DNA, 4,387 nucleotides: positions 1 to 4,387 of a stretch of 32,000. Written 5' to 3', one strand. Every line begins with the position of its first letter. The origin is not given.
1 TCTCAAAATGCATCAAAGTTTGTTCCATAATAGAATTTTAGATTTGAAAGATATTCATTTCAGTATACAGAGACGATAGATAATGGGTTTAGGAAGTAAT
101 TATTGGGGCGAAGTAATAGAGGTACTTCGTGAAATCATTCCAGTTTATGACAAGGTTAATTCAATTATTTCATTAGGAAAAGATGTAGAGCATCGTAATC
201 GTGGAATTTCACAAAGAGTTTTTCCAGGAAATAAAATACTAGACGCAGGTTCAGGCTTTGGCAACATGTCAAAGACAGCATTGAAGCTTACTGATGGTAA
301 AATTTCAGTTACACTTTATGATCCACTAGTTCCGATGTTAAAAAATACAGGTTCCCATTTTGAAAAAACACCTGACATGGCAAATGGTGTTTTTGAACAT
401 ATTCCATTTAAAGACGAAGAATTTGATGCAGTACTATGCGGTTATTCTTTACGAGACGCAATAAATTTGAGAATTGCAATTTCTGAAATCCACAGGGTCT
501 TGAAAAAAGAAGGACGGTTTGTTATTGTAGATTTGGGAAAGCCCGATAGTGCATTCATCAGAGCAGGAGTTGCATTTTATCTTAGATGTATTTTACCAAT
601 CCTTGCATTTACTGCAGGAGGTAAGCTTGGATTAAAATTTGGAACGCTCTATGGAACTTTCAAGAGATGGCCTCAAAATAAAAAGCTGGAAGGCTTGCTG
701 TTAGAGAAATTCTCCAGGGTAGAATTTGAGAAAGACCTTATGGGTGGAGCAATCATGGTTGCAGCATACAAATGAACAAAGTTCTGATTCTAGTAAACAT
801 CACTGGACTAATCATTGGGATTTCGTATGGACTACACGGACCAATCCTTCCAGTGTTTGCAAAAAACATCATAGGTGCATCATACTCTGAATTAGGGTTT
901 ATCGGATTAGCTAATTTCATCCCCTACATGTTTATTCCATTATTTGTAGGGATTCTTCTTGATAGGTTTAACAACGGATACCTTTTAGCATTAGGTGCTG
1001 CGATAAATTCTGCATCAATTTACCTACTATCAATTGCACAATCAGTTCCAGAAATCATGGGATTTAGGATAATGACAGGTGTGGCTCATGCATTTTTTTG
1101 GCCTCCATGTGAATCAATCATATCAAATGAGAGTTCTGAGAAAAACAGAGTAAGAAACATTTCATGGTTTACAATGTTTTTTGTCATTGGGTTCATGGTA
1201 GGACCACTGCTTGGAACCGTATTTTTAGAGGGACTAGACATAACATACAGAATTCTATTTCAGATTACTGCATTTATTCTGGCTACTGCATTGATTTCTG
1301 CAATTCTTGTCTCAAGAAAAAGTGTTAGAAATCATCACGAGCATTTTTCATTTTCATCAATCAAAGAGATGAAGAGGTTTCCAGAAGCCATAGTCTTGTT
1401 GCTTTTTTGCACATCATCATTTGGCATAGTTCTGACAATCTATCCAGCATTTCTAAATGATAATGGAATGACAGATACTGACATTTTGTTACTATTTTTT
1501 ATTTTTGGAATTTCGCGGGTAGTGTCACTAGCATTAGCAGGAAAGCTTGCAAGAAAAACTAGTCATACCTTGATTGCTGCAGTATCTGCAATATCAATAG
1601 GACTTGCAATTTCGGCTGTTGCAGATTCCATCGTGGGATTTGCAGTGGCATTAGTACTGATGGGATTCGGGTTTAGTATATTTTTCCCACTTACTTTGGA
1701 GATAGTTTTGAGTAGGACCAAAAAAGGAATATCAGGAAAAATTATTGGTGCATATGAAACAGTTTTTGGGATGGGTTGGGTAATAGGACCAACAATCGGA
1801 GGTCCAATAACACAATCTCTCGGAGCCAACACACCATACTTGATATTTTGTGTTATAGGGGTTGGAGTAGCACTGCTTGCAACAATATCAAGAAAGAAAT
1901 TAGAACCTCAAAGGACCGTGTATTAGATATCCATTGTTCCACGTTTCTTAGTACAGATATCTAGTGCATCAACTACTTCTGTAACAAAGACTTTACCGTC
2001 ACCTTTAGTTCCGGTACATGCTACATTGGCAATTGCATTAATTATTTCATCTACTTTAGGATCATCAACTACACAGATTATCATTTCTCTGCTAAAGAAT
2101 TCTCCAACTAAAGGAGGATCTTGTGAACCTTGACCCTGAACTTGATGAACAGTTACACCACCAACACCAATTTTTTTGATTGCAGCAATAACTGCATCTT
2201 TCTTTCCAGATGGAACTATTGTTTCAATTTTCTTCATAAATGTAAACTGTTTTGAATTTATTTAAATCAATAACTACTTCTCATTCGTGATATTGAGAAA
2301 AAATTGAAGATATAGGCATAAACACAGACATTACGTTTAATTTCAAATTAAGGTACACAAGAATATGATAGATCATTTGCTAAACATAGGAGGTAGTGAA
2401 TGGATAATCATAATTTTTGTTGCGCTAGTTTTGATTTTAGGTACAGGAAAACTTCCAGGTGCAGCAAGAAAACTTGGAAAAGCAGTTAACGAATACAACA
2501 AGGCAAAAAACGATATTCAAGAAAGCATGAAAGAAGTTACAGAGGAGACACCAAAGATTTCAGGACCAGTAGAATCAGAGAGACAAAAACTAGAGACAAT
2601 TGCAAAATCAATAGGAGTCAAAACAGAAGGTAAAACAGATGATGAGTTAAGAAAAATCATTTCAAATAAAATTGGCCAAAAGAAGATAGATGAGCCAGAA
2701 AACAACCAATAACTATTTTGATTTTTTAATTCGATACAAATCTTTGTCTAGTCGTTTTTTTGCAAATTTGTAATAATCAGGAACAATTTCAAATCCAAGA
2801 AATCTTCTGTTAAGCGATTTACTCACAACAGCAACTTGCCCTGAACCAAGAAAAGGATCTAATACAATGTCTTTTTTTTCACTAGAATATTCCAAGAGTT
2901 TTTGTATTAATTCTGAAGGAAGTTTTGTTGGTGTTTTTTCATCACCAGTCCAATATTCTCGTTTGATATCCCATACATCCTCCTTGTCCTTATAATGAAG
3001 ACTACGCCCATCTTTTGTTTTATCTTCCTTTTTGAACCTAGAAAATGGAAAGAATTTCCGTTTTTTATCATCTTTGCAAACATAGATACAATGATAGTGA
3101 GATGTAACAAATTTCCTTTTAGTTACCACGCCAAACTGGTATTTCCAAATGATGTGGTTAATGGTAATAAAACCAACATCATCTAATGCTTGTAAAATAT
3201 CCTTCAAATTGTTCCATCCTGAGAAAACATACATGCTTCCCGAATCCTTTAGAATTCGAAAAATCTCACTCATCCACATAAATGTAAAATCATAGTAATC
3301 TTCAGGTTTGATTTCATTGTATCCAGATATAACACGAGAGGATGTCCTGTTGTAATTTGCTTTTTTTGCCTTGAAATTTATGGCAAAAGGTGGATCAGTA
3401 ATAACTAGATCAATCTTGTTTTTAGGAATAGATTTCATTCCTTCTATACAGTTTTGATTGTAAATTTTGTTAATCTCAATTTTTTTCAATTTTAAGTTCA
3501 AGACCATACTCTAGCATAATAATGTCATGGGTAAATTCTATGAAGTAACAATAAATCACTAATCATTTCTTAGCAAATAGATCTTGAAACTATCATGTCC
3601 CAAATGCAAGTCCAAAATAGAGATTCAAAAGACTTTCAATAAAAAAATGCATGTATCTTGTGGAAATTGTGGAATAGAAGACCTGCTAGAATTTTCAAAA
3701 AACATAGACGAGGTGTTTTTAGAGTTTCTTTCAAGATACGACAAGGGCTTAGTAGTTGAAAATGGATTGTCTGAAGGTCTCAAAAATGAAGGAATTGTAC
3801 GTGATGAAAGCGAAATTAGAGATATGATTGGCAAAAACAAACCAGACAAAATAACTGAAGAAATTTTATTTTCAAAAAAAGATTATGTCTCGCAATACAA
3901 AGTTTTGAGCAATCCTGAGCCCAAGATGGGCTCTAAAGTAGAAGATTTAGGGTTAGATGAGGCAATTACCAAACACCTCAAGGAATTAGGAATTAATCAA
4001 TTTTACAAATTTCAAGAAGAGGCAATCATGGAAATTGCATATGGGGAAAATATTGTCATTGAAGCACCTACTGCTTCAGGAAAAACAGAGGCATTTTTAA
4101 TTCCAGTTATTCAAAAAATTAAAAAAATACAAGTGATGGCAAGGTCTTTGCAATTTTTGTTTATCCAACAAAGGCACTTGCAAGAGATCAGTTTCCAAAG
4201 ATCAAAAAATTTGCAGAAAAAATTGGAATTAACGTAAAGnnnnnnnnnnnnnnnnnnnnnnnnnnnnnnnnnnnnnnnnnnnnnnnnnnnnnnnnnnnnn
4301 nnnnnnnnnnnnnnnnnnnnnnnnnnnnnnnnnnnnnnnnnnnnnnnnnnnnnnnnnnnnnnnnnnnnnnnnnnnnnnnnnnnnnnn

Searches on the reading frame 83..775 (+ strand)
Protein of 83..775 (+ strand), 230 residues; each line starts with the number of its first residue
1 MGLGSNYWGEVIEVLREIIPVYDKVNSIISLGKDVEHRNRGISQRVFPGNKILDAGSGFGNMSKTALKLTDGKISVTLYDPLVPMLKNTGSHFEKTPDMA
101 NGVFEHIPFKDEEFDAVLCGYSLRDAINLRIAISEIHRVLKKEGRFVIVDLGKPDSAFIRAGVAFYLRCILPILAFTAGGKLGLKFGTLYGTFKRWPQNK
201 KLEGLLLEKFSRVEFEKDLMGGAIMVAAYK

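Call 56: search_protein_families(library=pfam, max_evalue=0.001, proteins=[window:83-775:+])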
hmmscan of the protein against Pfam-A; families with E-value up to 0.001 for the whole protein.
window:83-775:+ (230 aa): 6 families
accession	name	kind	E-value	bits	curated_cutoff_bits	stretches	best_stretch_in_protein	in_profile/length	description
PF01209.24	Ubie_methyltran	-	2.9e-18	66.5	20.1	1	11-224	9-226/233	ubiE/COQ5 methyltransferase family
PF08241.18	Methyltransf_11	-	5e-15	56.4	21.2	1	53-148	1-95/95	Methyltransferase domain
PF13649.12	Methyltransf_25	-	1.8e-11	45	27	1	52-144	1-97/97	Methyltransferase domain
PF13847.12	Methyltransf_31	-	1.8e-09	37.9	27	1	49-151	4-112/145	Methyltransferase domain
PF08242.18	Methyltransf_12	-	3e-06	28.3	30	1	53-146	1-98/98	Methyltransferase domain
PF13489.12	Methyltransf_23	-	4.3e-06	27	27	1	44-155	14-123/164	Methyltransferase domain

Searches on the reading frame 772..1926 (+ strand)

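Call 56: search_protein_families(library=pfam, max_evalue=0.001, proteins=[window:772-1926:+])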
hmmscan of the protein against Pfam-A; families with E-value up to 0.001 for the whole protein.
window:772-1926:+ (384 aa): 2 families
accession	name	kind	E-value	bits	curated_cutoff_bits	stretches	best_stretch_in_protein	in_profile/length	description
PF07690.21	MFS_1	-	1.4e-49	169.3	33.4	2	10-331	3-338/347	Major Facilitator Superfamily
PF06779.20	MFS_4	-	5.2e-13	49.5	26.3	1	16-368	6-360/364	Uncharacterised MFS-type transporter YbfB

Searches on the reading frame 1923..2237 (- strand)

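Call 56: search_protein_families(library=pfam, max_evalue=0.001, proteins=[window:1923-2237:-])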
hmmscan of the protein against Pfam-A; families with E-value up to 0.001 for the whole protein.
window:1923-2237:- (104 aa): 1 family
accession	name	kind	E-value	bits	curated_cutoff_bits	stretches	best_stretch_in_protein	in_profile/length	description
PF00543.27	P-II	-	2.9e-19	69.7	25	1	1-97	1-101/102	Nitrogen regulatory protein P-II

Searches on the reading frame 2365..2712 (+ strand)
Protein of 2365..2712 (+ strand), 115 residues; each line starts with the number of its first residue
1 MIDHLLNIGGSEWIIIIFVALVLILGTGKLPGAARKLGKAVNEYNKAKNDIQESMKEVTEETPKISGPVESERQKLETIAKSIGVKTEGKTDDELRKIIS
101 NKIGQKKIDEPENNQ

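Call 56: search_protein_families(library=pfam, max_evalue=0.001, proteins=[window:2365-2712:+])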
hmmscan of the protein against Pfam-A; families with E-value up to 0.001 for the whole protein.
window:2365-2712:+ (115 aa): 1 family
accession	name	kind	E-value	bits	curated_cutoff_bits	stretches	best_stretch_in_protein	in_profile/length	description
PF02416.21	TatA_B_E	-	9.4e-10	38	21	1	8-55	1-47/53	mttA/Hcf106 family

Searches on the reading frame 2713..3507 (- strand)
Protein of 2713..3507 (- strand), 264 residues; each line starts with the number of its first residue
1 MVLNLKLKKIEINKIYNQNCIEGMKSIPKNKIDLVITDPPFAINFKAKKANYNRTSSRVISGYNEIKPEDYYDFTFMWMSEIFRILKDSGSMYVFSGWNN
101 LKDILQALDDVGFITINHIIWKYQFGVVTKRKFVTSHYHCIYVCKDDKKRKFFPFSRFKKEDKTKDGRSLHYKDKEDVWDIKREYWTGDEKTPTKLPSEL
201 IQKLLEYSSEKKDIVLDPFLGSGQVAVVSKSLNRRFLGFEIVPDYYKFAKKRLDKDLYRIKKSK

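Call 56: search_protein_families(library=pfam, max_evalue=0.001, proteins=[window:2713-3507:-])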
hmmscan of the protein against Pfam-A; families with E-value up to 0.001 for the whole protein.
window:2713-3507:- (264 aa): 2 families
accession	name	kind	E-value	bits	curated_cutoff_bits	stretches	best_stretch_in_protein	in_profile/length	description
PF01555.25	N6_N4_Mtase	-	2.1e-43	149.3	26.7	1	32-251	1-221/221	DNA methylase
PF02384.22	N6_Mtase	-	8.5e-07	29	20.4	1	3-92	95-179/311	N-6 DNA Methylase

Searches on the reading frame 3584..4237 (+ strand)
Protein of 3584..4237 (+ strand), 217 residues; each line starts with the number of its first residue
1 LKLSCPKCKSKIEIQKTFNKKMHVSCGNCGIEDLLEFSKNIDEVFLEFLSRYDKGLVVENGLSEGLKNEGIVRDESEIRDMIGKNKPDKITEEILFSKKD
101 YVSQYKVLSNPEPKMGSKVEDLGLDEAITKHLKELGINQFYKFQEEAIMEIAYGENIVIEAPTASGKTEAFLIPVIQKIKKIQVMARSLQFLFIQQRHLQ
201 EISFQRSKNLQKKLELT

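Call 56: search_protein_families(library=pfam, max_evalue=0.001, proteins=[window:3584-4237:+])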
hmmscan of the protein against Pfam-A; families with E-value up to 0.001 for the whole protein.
window:3584-4237:+ (217 aa): 1 family
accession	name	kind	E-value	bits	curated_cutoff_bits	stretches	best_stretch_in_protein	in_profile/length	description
PF00270.35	DEAD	-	1.8e-10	41.3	26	1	142-184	2-41/167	DEAD/DEAH box helicase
